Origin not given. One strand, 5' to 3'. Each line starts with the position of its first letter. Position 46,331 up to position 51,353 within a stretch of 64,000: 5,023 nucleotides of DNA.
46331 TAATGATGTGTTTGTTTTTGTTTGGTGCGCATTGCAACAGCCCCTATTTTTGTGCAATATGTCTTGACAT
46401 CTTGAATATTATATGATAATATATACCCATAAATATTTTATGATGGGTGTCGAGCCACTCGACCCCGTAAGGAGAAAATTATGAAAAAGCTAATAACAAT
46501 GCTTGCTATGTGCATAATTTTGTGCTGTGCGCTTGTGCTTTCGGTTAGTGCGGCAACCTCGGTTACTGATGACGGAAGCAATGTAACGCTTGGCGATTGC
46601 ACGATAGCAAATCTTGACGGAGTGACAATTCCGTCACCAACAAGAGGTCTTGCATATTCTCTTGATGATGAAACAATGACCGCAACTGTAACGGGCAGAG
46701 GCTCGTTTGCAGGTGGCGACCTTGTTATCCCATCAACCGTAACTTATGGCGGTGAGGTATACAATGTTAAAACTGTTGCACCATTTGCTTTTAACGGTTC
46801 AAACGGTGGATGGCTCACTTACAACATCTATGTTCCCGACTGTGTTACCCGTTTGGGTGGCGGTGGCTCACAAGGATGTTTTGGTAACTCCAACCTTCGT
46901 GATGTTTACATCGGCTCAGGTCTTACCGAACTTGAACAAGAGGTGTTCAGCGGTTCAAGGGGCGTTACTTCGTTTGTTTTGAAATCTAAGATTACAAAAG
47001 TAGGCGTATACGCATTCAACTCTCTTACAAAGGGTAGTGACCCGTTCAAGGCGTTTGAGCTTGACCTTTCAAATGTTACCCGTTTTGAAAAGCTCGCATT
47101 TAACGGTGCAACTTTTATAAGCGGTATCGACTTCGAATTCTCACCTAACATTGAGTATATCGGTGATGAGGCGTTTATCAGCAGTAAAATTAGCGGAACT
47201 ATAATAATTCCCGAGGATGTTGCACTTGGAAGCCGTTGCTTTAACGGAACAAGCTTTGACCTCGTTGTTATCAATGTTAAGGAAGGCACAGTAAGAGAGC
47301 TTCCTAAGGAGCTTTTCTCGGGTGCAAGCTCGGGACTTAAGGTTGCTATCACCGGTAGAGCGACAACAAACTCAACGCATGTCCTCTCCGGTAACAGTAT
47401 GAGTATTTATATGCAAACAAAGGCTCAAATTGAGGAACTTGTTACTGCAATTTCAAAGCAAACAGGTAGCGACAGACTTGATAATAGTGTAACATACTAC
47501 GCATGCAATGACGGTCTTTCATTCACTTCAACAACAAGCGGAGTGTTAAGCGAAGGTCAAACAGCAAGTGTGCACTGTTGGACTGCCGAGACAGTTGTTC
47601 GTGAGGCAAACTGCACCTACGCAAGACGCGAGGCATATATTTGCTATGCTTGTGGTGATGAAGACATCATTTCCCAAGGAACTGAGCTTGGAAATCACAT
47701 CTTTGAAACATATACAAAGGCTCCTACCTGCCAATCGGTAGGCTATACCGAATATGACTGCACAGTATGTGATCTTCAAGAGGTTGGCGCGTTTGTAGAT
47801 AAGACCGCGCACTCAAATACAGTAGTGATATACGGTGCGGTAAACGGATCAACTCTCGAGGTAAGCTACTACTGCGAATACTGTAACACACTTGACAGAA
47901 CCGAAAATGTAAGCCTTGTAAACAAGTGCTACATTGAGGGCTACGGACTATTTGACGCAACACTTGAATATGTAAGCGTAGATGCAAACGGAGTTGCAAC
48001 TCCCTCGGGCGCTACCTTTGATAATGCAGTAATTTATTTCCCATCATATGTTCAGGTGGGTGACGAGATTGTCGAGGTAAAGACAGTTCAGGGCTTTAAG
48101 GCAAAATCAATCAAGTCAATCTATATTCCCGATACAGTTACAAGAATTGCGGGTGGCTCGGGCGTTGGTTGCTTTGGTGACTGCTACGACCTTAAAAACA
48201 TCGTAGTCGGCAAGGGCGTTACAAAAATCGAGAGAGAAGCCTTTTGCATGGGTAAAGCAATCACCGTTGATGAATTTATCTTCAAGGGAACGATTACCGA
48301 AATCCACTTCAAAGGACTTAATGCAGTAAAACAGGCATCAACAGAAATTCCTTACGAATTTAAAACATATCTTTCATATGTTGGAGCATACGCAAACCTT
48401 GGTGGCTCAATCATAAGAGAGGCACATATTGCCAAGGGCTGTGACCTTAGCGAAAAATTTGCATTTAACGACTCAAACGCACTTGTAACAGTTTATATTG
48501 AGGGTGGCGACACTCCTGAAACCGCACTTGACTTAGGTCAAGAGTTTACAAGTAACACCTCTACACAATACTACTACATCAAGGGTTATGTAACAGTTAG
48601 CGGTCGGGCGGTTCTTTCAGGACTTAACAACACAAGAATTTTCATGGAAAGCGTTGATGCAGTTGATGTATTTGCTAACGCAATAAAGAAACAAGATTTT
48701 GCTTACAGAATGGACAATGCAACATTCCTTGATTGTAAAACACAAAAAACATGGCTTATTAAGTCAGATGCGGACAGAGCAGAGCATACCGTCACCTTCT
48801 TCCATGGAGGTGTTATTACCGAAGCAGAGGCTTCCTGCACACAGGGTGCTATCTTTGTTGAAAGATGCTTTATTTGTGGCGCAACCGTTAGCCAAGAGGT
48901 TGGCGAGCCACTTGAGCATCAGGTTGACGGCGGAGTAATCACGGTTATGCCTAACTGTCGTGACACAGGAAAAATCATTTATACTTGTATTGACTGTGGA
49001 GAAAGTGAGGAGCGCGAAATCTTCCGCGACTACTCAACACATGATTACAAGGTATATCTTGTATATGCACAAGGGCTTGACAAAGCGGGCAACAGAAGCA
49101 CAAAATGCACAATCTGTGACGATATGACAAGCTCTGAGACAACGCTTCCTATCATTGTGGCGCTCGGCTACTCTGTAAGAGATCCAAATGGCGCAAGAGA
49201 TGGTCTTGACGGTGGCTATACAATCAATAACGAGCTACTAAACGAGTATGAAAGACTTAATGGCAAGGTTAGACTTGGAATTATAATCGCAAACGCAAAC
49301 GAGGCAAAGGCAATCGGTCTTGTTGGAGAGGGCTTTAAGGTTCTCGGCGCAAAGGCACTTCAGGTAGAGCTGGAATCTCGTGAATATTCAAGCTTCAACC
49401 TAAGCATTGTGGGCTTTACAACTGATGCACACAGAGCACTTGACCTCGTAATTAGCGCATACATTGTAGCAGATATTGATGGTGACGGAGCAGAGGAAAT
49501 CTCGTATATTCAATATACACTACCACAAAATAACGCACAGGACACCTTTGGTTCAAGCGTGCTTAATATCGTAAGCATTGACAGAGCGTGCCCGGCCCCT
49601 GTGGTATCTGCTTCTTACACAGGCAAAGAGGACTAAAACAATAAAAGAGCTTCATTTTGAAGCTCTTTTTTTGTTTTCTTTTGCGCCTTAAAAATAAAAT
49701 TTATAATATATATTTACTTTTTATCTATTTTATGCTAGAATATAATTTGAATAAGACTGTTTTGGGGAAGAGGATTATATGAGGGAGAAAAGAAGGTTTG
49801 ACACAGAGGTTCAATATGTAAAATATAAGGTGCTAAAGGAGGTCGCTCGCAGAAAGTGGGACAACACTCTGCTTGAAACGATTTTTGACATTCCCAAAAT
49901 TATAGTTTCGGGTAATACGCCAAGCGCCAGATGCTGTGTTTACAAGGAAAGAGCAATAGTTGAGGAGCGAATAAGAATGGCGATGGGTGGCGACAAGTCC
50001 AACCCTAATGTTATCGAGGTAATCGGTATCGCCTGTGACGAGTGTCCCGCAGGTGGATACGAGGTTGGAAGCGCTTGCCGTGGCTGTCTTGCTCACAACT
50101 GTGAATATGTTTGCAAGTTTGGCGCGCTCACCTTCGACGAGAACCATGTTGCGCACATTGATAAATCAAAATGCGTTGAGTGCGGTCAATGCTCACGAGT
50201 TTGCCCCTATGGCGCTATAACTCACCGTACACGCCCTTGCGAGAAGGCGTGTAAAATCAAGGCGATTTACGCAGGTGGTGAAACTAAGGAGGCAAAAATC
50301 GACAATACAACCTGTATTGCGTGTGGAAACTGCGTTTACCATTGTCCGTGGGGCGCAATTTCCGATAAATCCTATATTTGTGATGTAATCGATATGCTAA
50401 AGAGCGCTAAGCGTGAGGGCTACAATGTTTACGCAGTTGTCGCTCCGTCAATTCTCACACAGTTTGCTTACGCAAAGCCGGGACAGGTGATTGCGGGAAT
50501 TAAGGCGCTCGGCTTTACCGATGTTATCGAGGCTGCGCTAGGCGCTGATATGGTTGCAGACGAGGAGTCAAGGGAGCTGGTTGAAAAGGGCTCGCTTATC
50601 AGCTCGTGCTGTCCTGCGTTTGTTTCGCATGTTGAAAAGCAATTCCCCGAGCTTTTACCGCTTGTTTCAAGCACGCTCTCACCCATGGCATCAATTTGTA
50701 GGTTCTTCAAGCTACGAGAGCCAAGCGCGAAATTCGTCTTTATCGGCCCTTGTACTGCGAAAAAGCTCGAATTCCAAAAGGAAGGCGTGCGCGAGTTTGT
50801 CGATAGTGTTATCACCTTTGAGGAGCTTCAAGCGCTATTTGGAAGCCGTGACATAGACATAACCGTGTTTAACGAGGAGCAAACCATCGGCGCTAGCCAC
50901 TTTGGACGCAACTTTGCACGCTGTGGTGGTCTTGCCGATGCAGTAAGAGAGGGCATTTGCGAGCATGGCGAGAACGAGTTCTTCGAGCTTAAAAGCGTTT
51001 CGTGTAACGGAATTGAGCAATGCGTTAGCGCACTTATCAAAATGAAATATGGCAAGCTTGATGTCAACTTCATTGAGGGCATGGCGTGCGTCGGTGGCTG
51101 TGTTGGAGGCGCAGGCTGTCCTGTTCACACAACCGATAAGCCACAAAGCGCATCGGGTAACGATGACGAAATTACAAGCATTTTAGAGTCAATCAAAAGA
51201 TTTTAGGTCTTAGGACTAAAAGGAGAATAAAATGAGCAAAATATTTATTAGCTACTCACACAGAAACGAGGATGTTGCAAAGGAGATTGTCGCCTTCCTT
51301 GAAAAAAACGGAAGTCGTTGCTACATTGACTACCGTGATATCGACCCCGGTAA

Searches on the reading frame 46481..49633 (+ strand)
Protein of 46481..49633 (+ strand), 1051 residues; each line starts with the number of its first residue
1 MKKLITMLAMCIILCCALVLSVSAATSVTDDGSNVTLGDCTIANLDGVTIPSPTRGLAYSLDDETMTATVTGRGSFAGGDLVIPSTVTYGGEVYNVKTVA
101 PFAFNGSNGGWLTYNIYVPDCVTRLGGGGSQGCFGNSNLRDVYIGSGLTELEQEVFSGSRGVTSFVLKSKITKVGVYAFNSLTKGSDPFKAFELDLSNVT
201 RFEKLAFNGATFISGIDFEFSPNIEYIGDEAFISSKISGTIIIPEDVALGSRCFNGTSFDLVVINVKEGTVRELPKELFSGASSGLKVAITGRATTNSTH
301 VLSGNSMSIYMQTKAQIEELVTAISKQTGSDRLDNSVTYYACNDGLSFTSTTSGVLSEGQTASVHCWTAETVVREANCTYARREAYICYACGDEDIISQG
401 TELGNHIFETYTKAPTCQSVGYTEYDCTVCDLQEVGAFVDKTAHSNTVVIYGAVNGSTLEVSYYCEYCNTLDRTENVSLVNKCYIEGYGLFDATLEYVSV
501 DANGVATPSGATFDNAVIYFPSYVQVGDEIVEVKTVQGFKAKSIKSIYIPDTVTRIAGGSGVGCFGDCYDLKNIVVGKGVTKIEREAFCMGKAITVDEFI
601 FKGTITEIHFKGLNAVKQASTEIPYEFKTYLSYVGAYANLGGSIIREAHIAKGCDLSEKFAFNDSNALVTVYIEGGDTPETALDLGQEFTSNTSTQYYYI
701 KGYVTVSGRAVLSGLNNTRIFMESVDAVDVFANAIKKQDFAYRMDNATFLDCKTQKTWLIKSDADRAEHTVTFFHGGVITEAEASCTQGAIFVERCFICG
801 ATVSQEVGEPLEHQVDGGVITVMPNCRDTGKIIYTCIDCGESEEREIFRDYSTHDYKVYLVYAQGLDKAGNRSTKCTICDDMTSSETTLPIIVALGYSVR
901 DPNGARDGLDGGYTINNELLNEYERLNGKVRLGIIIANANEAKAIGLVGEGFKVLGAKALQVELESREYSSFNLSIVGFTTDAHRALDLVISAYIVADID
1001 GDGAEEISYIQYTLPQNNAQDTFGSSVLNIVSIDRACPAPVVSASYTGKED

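Call 24: search_protein_families(library=pfam, proteins=[window:46481-49633:+])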
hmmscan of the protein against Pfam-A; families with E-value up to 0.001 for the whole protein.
window:46481-49633:+ (1051 aa): 1 family
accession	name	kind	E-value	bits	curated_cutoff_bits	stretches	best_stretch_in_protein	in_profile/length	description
PF13306.12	LRR_5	-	2.5e-21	76.3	27.7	3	131-257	5-123/127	BspA type Leucine rich repeat region (6 copies)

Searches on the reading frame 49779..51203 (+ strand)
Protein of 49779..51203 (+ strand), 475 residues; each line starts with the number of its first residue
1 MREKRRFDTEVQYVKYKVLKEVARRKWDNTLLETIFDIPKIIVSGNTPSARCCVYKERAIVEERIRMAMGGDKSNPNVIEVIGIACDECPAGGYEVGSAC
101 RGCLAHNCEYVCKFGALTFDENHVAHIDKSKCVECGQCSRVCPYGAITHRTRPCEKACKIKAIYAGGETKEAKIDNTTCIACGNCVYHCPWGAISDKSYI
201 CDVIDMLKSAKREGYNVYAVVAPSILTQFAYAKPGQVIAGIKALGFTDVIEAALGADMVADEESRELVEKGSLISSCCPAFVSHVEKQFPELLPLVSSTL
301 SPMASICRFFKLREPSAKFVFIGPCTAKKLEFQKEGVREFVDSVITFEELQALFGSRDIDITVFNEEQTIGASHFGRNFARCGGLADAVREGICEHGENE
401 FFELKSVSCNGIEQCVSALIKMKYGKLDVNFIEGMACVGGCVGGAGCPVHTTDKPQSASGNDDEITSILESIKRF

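Call 88: search_protein_families(library=pfam, proteins=[window:49779-51203:+], max_evalue=0.00001)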
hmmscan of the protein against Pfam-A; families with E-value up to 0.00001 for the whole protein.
window:49779-51203:+ (475 aa): 9 families
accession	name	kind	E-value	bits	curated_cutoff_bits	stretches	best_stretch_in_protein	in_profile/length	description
PF02906.19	Fe_hyd_lg_C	-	2.6e-57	194.7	22.1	1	216-445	2-245/245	Iron only hydrogenase large subunit, C-terminal domain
PF00037.32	Fer4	-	2.6e-13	49.6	21.1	2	126-148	2-24/24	4Fe-4S binding domain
PF12838.12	Fer4_7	-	1e-12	48.7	27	2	100-146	2-52/52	4Fe-4S dicluster domain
PF25160.1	LdpA_Fe-S-bd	-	4.3e-11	42.9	27.6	1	151-199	6-48/49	LdpA Fe-S cluster-binding domain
PF12837.12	Fer4_6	-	9.7e-09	35.2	25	1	124-147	1-24/24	4Fe-4S binding domain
PF13187.11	Fer4_9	-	2.3e-07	31.2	27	0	99-147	1-52/52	4Fe-4S dicluster domain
PF13237.11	Fer4_10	-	3.1e-07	30.7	25.5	1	127-190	4-53/53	4Fe-4S dicluster domain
PF13484.11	Fer4_16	-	3.6e-07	31.3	30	1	131-192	1-66/66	4Fe-4S double cluster binding domain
PF12797.12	Fer4_2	-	3.9e-06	26.9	24.5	0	126-144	4-22/22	4Fe-4S binding domain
